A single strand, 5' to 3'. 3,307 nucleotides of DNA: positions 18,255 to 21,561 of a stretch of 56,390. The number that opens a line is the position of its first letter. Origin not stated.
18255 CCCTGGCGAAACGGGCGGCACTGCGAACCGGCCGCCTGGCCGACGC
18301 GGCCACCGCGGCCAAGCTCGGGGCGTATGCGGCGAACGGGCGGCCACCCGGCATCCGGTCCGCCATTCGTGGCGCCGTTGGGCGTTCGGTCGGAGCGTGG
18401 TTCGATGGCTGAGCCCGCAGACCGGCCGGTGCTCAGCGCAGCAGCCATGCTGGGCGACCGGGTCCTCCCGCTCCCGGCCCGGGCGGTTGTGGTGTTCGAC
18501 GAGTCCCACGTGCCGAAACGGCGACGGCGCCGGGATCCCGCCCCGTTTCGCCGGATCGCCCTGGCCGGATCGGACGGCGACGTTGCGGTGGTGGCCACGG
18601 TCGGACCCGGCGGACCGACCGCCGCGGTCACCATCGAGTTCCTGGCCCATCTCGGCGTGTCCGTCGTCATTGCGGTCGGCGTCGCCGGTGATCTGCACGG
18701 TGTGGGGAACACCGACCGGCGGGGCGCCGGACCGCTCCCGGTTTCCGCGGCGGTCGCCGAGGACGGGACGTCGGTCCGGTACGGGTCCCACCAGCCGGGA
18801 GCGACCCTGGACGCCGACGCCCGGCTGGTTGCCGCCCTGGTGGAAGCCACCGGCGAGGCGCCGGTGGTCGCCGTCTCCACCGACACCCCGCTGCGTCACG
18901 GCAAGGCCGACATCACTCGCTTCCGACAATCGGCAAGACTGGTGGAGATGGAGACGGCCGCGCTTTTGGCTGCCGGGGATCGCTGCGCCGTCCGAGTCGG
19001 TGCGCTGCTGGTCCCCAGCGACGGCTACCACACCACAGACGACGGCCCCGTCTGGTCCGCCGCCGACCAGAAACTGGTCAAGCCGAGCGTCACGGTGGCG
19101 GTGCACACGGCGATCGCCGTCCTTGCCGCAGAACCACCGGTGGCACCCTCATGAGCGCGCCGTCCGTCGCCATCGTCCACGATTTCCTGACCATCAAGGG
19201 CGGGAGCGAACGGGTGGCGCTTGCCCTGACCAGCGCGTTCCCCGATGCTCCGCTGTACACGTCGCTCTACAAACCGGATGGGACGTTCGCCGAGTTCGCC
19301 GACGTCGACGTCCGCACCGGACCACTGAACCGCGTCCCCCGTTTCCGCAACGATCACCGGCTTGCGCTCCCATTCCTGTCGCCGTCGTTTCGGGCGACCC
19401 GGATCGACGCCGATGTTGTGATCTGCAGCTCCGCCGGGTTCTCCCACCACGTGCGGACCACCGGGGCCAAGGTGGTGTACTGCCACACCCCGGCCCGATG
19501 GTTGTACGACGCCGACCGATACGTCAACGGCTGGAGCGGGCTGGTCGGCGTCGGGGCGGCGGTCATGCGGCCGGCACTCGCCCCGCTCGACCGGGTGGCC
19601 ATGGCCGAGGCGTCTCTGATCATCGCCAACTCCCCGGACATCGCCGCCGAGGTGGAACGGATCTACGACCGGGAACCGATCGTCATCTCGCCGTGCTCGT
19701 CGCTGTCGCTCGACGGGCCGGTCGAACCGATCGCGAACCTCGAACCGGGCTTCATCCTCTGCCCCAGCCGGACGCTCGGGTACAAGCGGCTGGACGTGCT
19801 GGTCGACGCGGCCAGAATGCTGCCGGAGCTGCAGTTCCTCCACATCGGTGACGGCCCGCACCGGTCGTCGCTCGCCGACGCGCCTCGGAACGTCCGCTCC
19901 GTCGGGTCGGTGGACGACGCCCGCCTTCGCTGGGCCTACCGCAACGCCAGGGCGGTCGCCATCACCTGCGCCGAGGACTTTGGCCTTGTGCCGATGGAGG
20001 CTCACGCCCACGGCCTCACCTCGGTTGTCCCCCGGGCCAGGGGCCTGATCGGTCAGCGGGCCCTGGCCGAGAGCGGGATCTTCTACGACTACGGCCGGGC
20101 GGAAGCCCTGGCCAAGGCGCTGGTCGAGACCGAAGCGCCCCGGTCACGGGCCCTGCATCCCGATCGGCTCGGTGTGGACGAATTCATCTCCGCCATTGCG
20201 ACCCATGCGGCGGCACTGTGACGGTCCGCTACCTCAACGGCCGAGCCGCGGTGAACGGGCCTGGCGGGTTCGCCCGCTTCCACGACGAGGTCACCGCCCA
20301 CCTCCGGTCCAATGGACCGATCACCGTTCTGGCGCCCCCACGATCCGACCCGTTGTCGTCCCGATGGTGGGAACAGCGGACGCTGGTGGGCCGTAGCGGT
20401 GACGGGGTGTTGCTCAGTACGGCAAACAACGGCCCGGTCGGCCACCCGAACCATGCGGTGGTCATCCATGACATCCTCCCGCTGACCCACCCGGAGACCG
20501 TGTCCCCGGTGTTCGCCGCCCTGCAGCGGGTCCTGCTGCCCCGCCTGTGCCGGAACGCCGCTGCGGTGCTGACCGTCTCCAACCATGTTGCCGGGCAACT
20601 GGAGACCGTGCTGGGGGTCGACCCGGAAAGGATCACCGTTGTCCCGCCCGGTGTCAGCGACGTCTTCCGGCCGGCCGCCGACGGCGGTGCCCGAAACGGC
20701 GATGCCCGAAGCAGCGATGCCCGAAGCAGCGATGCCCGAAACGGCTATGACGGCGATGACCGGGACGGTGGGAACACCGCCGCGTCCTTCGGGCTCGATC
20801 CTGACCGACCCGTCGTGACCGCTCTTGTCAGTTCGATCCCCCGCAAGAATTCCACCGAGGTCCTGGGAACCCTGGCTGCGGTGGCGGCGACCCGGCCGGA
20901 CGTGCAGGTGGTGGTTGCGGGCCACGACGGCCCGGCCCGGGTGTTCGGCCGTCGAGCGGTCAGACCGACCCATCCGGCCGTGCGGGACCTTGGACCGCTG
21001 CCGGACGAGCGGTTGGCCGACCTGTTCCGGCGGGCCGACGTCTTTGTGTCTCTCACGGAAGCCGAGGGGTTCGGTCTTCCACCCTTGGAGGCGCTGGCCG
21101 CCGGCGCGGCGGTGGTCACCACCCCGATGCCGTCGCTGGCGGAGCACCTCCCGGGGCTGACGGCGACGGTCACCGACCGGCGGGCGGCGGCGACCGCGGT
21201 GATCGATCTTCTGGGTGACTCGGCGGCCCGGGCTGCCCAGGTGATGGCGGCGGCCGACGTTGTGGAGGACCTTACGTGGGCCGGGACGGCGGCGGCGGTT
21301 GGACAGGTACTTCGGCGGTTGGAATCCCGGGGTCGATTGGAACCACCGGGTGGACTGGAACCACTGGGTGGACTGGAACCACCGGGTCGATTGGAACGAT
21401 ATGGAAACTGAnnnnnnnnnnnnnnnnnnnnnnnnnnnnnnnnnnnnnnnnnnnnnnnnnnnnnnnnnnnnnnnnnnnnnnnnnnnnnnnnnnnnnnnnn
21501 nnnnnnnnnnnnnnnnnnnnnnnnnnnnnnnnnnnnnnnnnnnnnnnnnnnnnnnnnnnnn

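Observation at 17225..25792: Eight-gene translationally coupled operon with an unusual enzyme combination for glycan tailoring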

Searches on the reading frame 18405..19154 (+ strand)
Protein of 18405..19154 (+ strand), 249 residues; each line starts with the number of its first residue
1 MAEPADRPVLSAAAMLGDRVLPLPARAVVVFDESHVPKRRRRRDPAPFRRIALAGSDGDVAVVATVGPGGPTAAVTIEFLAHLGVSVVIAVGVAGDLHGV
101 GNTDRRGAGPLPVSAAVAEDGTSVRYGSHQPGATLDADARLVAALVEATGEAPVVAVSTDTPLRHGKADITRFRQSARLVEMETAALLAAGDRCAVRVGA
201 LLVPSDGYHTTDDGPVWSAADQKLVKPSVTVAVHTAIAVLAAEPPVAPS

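Call 5: search_protein_families(library=pfam, proteins=[window:18405-19154:+], max_evalue=0.01)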
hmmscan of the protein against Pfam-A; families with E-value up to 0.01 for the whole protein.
window:18405-19154:+ (249 aa): 1 family
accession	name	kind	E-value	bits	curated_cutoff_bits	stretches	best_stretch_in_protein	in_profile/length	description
PF01048.26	PNP_UDP_1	-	1.7e-12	47.7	25.1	1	57-217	40-209/233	Phosphorylase superfamily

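Call 6: search_protein_families(library=ncbifam, proteins=[window:18405-19154:+], max_evalue=0.01)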
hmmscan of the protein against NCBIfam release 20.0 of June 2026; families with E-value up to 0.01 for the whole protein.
window:18405-19154:+ (249 aa): 4 families
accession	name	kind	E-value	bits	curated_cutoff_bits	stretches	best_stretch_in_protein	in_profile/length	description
NF005500.0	PRK07115.1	equivalog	6e-09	35.5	264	1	65-240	69-244/261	AMP nucleosidase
TIGR01721.1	AMN-like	hypoth_equivalog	7e-06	25.4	307.2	1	65-207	66-210/269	AMP nucleosidase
NF008383.0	PRK11178.1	equivalog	1.3e-05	24.6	262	1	54-151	55-146/254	uridine phosphorylase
TIGR01718.1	Uridine-psphlse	equivalog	5.8e-05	22.5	280.3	1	60-151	54-139/245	uridine phosphorylase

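Call 41: search_solved_structures(query=window:18405-19154:+, max_evalue=1, show_alignments=2)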
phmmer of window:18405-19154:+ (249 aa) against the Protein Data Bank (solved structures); distinct sequences matched with E-value up to 1: 33.
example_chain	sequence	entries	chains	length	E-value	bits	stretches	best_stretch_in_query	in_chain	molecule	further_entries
1odi_A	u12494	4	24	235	7.5e-07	32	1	61-209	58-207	PURINE NUCLEOSIDE PHOSPHORYLASE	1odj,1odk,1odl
4yjk_D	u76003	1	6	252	4.4e-06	29.5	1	52-159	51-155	Uridine phosphorylase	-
4r2w_A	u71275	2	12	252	4.4e-06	29.5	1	52-159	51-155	Uridine phosphorylase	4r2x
7q30_DDD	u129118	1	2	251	4.6e-06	29.4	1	52-159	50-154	Uridine phosphorylase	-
7q2w_DDD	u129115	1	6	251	8.2e-06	28.6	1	52-159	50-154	Uridine phosphorylase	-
2oxf_A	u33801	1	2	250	3.1e-05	26.7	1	54-150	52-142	Uridine phosphorylase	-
2i8a_A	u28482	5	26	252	3.3e-05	26.7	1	54-150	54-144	Uridine phosphorylase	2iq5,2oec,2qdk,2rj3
3c74_A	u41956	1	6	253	3.3e-05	26.6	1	54-150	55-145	Uridine phosphorylase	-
1ryz_A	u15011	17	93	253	3.3e-05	26.6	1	54-150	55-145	Uridine phosphorylase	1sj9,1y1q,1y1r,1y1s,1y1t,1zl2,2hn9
4i2v_A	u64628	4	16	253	5.9e-05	25.8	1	54-149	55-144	Uridine phosphorylase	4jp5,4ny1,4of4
5lhv_A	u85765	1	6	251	7.4e-05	25.5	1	53-151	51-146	Uridine phosphorylase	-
4g8j_A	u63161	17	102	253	7.5e-05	25.5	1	54-151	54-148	Uridine phosphorylase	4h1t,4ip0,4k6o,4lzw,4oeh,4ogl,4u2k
1tgv_A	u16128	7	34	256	8.8e-05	25.3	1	54-150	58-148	uridine phosphorylase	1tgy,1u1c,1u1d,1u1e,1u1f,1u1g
1k3f_A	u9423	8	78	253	8.9e-05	25.2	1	54-150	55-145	uridine phosphorylase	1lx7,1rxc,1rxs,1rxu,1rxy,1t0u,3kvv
3o6v_A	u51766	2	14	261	9e-05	25.2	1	53-151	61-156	Uridine phosphorylase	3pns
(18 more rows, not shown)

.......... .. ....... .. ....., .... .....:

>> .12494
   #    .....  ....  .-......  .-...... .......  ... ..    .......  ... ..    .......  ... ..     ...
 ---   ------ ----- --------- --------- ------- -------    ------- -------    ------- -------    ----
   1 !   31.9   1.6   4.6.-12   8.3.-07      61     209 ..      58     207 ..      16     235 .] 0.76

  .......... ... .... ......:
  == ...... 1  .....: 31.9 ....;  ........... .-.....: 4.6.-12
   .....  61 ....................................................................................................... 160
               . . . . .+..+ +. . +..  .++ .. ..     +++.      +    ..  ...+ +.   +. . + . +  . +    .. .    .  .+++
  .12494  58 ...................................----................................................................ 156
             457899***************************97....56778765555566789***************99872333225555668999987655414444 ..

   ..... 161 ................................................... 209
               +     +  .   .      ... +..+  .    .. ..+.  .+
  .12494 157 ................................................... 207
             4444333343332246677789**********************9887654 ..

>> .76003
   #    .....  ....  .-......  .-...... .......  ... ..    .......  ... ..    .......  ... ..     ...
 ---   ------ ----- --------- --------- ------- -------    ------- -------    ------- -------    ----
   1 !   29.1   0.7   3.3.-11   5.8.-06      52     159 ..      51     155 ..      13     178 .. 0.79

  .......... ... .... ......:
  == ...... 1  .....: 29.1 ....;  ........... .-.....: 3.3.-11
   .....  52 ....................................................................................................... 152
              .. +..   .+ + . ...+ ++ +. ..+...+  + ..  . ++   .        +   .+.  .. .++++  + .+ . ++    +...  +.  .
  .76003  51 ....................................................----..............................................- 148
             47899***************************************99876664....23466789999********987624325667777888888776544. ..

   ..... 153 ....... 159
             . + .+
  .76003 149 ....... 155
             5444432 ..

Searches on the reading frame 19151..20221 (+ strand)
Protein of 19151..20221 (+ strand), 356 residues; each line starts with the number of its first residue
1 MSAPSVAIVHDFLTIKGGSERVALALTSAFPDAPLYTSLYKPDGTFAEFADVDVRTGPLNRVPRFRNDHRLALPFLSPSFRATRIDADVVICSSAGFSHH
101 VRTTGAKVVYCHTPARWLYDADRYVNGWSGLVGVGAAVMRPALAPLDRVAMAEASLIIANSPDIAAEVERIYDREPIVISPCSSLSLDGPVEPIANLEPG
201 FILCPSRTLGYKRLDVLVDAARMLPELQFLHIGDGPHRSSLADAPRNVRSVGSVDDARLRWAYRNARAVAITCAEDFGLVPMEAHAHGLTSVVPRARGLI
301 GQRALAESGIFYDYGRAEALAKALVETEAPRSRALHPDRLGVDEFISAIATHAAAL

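Call 5: search_protein_families(library=pfam, proteins=[window:19151-20221:+], max_evalue=0.01)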
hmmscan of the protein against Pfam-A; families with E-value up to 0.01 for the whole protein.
window:19151-20221:+ (356 aa): 4 families
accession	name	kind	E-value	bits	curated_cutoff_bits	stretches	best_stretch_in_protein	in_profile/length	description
PF13692.12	Glyco_trans_1_4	-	6.5e-11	43.1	27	1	203-326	5-138/142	Glycosyl transferases group 1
PF00534.26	Glycos_transf_1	-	1.4e-09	38.2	26.4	1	196-324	12-152/172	Glycosyl transferases group 1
PF13439.12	Glyco_transf_4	-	1.3e-07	32.2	28.5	1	17-181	2-163/170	Glycosyltransferase Family 4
PF13579.12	Glyco_trans_4_4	-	7.9e-05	23.5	29.7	1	41-179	25-154/158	Glycosyl transferase 4-like domain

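Call 6: search_protein_families(library=ncbifam, proteins=[window:19151-20221:+], max_evalue=0.01)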
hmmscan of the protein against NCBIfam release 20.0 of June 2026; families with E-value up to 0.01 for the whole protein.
window:19151-20221:+ (356 aa): 3 families
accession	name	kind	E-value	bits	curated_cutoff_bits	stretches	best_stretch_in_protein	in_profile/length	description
TIGR04047.1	MSMEG_0565_glyc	hypoth_equivalog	4.6e-06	26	259.85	1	247-332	258-343/373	MSMEG_0565 family glycosyltransferase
TIGR03449.1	mycothiol_MshA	equivalog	0.001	18.1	462.5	1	254-325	292-364/406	D-inositol-3-phosphate glycosyltransferase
NF053787.1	GlcN_PG_synth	equivalog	0.0036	16.2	480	0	211-326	209-322/361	N-acetylglucosaminyl phosphatidylglycerol synthase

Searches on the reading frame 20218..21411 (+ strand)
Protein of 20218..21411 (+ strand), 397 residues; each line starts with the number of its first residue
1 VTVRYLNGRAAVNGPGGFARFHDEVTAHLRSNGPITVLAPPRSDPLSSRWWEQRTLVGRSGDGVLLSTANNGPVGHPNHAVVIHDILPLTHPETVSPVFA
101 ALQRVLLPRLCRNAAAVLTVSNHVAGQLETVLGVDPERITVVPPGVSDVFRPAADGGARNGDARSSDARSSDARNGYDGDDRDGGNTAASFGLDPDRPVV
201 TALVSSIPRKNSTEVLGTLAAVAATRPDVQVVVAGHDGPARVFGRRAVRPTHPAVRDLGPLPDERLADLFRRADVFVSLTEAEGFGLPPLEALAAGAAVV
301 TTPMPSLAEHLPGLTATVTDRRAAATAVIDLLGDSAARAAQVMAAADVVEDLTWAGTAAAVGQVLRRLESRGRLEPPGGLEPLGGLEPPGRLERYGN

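Call 5: search_protein_families(library=pfam, proteins=[window:20218-21411:+], max_evalue=0.01)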
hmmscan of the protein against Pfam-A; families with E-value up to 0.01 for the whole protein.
window:20218-21411:+ (397 aa): 6 families
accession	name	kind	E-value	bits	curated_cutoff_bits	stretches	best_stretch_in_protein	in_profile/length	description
PF13692.12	Glyco_trans_1_4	-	1.1e-15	58.6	27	1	204-334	7-142/142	Glycosyl transferases group 1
PF00534.26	Glycos_transf_1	-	2.9e-15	56.7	26.4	1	191-339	9-163/172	Glycosyl transferases group 1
PF13439.12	Glyco_transf_4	-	5.5e-11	43.2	28.5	1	76-147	96-167/170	Glycosyltransferase Family 4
PF13524.12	Glyco_trans_1_2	-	2.9e-08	34.2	25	1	221-354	8-135/144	Glycosyl transferase-like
PF20706.3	GT4-conflict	-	4.4e-05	23.1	26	1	264-355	273-361/385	Family 4 Glycosyltransferase in conflict systems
PF22772.2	WsaF_C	-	0.00058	20.2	27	1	227-304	35-106/133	WsaF, C-terminal domain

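Call 6: search_protein_families(library=ncbifam, proteins=[window:20218-21411:+], max_evalue=0.01)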
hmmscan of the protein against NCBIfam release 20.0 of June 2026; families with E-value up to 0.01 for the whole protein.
window:20218-21411:+ (397 aa): 10 families
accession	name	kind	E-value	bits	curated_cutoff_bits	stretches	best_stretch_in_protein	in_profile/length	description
TIGR04047.1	MSMEG_0565_glyc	hypoth_equivalog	6.7e-22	78.1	259.85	1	109-360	134-366/373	MSMEG_0565 family glycosyltransferase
TIGR03449.1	mycothiol_MshA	equivalog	1.2e-11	44.2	462.5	1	188-367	211-402/406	D-inositol-3-phosphate glycosyltransferase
NF038229.1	Glyco4_Geo_Pelo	equivalog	2.7e-10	39.8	400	1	208-302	172-267/338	GPMC system family 4 glycosyltransferase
TIGR03999.1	thiol_BshA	equivalog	1e-08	34.5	273.7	1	188-346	190-350/375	N-acetyl-alpha-D-glucosaminyl L-malate synthase BshA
NF053787.1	GlcN_PG_synth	equivalog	3.1e-07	29.6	480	1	262-361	251-352/361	N-acetylglucosaminyl phosphatidylglycerol synthase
NF038255.1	exopoly_VpsD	equivalog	4.4e-06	25.8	300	1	255-309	265-319/381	VpsD family glycosyltransferase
TIGR03088.1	stp2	hypoth_equivalog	1.7e-05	24.1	409.05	1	226-350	227-354/374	TIGR03088 family PEP-CTERM/XrtA system glycosyltransferase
TIGR02149.1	glgA_Coryne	subfamily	2.4e-05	23.6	302.4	1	180-317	187-329/391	glycogen synthase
NF041876.1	EPS_EpsE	equivalog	0.00041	19.7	400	1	215-345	232-372/389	exopolysaccharide biosynthesis GT4 family glycosyltransferase EpsE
NF053513.1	Gtran_IagA_BgsA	equivalog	0.0014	17.7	460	1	177-310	141-273/333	LTA glycolipid anchor biosynthesis glycosyltransferase, IagA/BgsA family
